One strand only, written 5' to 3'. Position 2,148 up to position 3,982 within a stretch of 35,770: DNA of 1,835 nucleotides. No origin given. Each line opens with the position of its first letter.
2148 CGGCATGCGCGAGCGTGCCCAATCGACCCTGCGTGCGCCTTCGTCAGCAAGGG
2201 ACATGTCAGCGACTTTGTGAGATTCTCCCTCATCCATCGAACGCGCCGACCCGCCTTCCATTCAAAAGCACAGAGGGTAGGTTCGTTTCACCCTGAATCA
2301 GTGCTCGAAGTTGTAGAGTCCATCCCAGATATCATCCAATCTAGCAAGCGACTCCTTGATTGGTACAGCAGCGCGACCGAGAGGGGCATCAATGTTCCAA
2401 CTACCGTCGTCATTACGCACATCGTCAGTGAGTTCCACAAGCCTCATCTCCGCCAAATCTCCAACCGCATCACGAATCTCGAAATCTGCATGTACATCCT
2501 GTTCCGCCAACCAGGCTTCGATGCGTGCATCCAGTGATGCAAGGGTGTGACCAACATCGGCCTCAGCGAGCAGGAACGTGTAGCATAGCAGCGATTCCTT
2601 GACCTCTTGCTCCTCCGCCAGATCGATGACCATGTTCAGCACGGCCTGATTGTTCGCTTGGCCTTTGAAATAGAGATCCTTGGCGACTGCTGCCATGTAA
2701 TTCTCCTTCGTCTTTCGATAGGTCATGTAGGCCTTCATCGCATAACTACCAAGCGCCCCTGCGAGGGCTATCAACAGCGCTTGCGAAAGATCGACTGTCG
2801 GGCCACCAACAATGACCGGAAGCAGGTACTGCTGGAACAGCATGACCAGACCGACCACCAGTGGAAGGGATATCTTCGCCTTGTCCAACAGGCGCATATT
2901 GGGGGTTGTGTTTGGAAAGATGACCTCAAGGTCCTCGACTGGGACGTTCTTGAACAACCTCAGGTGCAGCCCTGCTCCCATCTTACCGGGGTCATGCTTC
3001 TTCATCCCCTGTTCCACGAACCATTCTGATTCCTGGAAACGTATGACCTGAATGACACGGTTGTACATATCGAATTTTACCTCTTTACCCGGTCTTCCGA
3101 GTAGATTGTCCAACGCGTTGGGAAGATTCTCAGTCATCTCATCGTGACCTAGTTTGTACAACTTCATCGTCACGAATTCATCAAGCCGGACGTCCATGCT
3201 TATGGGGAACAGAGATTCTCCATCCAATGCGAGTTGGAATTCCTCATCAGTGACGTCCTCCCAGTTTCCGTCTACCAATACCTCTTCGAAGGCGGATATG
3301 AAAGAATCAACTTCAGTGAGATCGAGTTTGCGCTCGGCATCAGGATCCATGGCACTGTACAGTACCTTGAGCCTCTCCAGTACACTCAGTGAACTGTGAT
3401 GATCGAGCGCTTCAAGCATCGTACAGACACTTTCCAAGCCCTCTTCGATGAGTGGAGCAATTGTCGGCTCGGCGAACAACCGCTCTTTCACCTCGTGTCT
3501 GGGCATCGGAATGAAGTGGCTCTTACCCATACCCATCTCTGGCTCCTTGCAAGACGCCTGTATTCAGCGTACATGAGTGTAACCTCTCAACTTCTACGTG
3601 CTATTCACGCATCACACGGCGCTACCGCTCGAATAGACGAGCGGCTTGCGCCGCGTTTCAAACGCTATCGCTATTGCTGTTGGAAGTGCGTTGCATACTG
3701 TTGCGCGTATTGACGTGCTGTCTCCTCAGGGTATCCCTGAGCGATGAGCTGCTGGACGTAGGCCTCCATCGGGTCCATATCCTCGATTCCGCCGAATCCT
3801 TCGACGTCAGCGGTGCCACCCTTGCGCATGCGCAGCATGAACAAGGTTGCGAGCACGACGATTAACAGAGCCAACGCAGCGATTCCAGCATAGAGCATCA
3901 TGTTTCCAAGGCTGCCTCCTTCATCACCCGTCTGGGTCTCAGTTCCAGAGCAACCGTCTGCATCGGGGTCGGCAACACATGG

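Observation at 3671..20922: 17-kb co-directional island of three giant membrane-anchored surface proteins with an embedded small cytosolic protein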

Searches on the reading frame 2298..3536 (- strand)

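Call 22: search_protein_families(library=pfam, proteins=[window:2298-3536:-], max_evalue=0.01)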
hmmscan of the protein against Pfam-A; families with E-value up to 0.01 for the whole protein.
window:2298-3536:- (412 aa): 1 family
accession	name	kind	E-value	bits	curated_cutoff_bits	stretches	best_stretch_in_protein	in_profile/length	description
PF12576.13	DUF3754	-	8.7e-27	94.2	27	1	158-297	1-136/137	Protein of unknown function (DUF3754)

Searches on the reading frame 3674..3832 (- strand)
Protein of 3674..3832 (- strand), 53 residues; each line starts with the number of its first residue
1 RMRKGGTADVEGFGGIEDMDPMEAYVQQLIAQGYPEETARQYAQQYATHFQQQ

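Call 35: search_protein_families(library=pfam, proteins=[window:3674-3832:-], max_evalue=10)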
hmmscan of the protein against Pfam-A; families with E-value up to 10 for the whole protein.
seq(53 aa): 1 family
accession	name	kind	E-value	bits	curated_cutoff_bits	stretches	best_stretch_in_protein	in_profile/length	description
PF00627.37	UBA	-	0.025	14.9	22.4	1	23-41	3-21/37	UBA/TS-N domain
